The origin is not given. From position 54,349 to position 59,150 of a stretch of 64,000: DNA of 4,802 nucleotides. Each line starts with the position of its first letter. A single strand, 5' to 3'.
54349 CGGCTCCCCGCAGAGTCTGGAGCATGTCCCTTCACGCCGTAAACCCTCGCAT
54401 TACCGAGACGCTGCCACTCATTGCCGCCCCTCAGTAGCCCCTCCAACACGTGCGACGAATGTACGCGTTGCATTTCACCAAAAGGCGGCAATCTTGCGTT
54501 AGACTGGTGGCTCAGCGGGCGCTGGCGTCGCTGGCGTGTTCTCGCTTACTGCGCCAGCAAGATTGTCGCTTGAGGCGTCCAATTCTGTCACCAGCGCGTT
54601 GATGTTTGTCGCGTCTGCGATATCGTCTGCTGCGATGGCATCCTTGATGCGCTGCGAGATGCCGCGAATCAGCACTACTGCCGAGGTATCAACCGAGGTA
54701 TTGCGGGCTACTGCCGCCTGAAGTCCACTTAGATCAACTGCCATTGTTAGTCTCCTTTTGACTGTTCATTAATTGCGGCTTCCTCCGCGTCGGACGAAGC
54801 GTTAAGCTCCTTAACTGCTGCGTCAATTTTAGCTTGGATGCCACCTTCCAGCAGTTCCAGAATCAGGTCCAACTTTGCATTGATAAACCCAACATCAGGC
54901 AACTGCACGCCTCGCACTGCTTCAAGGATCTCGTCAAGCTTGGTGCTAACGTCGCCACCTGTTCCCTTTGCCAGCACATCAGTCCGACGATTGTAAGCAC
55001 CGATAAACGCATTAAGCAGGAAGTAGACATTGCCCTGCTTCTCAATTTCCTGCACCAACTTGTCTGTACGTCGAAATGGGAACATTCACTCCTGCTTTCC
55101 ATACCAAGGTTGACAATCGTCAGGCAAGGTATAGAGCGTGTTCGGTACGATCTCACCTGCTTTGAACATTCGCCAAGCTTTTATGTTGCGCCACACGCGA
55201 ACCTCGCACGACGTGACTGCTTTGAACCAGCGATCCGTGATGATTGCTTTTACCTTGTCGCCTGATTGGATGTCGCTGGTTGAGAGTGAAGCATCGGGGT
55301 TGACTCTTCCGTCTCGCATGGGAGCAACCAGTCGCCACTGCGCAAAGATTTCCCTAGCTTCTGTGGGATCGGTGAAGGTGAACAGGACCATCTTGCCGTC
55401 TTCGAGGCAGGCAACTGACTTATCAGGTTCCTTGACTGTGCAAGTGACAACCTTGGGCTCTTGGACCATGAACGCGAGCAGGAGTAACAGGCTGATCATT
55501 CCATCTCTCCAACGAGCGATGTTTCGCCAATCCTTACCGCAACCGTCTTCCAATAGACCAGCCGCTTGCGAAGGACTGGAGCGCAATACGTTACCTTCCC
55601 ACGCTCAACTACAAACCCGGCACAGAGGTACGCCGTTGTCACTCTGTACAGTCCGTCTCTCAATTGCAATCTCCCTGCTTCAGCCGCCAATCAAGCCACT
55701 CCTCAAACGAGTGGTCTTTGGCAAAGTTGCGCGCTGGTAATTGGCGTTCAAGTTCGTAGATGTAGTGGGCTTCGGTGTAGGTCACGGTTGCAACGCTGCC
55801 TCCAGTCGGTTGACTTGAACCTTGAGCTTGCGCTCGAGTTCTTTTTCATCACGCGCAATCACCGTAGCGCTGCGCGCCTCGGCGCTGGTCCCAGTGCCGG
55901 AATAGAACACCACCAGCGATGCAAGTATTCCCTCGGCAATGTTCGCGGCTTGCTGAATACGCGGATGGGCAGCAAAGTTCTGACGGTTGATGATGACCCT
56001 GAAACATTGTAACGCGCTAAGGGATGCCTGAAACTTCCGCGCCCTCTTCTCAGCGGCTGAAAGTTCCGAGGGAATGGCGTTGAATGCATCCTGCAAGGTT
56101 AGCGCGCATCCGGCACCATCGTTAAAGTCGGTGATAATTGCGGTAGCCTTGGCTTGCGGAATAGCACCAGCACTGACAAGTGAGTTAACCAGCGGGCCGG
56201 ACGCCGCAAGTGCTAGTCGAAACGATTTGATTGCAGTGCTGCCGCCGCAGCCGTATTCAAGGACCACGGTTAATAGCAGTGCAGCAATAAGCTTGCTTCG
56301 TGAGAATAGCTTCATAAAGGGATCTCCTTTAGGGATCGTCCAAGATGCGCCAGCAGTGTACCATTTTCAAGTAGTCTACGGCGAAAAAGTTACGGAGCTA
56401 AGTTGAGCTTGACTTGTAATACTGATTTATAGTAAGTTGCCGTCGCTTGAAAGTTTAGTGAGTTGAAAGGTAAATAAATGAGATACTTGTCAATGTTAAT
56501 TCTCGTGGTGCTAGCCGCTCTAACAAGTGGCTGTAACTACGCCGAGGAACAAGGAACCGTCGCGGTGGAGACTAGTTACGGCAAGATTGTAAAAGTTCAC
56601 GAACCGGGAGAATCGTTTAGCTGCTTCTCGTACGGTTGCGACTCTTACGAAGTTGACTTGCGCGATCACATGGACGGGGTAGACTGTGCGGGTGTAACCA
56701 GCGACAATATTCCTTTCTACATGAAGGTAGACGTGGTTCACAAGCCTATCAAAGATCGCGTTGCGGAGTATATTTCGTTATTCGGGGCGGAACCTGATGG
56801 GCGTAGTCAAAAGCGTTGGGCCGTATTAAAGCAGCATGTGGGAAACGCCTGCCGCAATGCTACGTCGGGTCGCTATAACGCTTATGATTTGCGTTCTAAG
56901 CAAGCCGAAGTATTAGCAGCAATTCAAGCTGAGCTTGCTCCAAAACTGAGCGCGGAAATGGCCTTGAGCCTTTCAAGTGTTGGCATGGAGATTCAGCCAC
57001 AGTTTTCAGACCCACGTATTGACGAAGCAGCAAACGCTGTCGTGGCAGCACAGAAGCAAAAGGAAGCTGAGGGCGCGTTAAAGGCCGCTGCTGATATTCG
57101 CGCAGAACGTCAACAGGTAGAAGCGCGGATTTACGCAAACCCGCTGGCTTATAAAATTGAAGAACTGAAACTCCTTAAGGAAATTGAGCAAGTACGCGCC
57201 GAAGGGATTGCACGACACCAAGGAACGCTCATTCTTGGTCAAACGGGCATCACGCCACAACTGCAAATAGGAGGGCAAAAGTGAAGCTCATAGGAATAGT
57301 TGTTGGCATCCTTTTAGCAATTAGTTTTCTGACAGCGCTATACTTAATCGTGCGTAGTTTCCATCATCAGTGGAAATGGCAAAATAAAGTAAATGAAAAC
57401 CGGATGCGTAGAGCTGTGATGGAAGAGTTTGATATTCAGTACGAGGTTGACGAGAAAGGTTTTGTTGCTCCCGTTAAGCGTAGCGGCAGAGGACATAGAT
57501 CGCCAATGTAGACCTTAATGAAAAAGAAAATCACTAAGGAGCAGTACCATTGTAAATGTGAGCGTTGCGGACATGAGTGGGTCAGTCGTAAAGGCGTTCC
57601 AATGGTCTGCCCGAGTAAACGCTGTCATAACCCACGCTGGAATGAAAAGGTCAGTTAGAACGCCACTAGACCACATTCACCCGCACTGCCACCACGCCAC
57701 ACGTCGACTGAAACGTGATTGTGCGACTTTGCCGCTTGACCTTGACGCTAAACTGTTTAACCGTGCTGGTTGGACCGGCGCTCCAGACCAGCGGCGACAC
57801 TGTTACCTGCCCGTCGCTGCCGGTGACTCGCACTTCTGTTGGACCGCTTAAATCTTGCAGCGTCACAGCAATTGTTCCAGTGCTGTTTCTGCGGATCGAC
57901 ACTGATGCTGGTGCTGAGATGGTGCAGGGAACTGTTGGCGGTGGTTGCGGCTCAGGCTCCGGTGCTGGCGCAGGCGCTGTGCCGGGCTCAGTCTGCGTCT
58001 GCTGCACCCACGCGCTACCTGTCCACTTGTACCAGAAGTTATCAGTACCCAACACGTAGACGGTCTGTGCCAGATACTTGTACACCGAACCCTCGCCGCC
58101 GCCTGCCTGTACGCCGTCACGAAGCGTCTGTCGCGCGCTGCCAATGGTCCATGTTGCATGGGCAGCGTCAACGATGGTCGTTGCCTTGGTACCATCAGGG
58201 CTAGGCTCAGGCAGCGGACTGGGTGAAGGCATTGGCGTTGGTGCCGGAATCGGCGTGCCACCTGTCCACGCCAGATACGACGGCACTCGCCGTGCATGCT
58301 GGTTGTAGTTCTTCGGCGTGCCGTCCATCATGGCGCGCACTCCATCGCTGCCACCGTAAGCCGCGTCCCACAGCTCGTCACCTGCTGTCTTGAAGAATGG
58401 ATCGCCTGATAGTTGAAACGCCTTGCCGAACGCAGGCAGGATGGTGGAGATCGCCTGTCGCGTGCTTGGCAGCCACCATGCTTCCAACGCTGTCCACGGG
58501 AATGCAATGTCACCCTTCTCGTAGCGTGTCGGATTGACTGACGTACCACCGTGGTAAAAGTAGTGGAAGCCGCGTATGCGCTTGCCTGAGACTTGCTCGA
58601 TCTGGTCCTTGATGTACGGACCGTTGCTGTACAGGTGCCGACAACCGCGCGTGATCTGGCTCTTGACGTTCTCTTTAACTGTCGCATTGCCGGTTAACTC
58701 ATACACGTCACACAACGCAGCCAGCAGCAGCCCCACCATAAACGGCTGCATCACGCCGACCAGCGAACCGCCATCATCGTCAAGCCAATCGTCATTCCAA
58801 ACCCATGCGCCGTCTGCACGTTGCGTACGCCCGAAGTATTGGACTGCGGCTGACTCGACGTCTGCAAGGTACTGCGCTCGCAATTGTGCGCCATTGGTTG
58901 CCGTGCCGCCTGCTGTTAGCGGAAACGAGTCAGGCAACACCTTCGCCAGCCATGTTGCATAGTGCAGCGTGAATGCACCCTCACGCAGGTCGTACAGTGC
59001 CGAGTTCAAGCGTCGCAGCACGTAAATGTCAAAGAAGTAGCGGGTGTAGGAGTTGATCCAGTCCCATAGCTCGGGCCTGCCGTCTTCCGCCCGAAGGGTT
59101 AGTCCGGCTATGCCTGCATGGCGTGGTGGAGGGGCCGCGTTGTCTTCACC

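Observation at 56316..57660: Opposite-strand, AT-richer gene cluster: SPFH lipoprotein, micro-TM protein and mini Zn-ribbon, with its own promoter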

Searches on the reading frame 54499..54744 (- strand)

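Call 3: search_protein_families(library=pfam, proteins=[window:54499-54744:-], max_evalue=0.1)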
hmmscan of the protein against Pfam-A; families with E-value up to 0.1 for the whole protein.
window:54499-54744:- (81 aa): 0 families

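Call 4: search_protein_families(library=phrogs, proteins=[window:54499-54744:-], max_evalue=0.1)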
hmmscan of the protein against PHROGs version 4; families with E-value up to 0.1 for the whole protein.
window:54499-54744:- (81 aa): 1 family
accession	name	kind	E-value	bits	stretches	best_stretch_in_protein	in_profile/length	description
phrog_6388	-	unknown function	0.011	17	1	17-68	20-64/75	-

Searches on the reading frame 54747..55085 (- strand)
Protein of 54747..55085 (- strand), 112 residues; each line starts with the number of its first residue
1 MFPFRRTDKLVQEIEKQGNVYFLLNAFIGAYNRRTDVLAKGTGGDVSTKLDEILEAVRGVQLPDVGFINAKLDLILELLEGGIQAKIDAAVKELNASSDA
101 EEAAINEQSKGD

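Call 3: search_protein_families(library=pfam, proteins=[window:54747-55085:-], max_evalue=0.1)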
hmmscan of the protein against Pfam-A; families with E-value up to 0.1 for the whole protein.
window:54747-55085:- (112 aa): 2 families
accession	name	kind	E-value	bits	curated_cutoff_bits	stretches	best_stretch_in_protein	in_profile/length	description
PF05531.17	NPV_P10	-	0.037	15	29.8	0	45-90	15-61/75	Nucleopolyhedrovirus P10 protein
PF13314.11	DUF4083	-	0.074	13.5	25.4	0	68-80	43-55/57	Domain of unknown function (DUF4083)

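Call 4: search_protein_families(library=phrogs, proteins=[window:54747-55085:-], max_evalue=0.1)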
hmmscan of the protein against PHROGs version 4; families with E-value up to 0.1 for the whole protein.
window:54747-55085:- (112 aa): 0 families

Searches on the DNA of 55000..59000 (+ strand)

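Call 6: search_dna_similar(query=window:55000-59000:+, collection=phages, mode=distant, max_rows=20)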
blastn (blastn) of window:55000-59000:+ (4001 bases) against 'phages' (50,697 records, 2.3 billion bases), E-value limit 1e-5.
No match.

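Call 99: search_rna_families(source=window, start=55500, end=58500, threshold=evalue, max_evalue=1)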
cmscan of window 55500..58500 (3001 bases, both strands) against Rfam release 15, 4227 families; matches with E-value up to 1: 1.
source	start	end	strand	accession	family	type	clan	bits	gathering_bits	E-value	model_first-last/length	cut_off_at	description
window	58062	58154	-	RF03536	Flavi_TBFV_xrRNA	Cis-reg;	-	20.9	46.5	0.27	1-89/89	no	Tick-borne Flavivirus exoribonuclease-resistant RNA element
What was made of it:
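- Tried and rejected: Rfam found nothing above chance in 55500-58500 (call 99).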
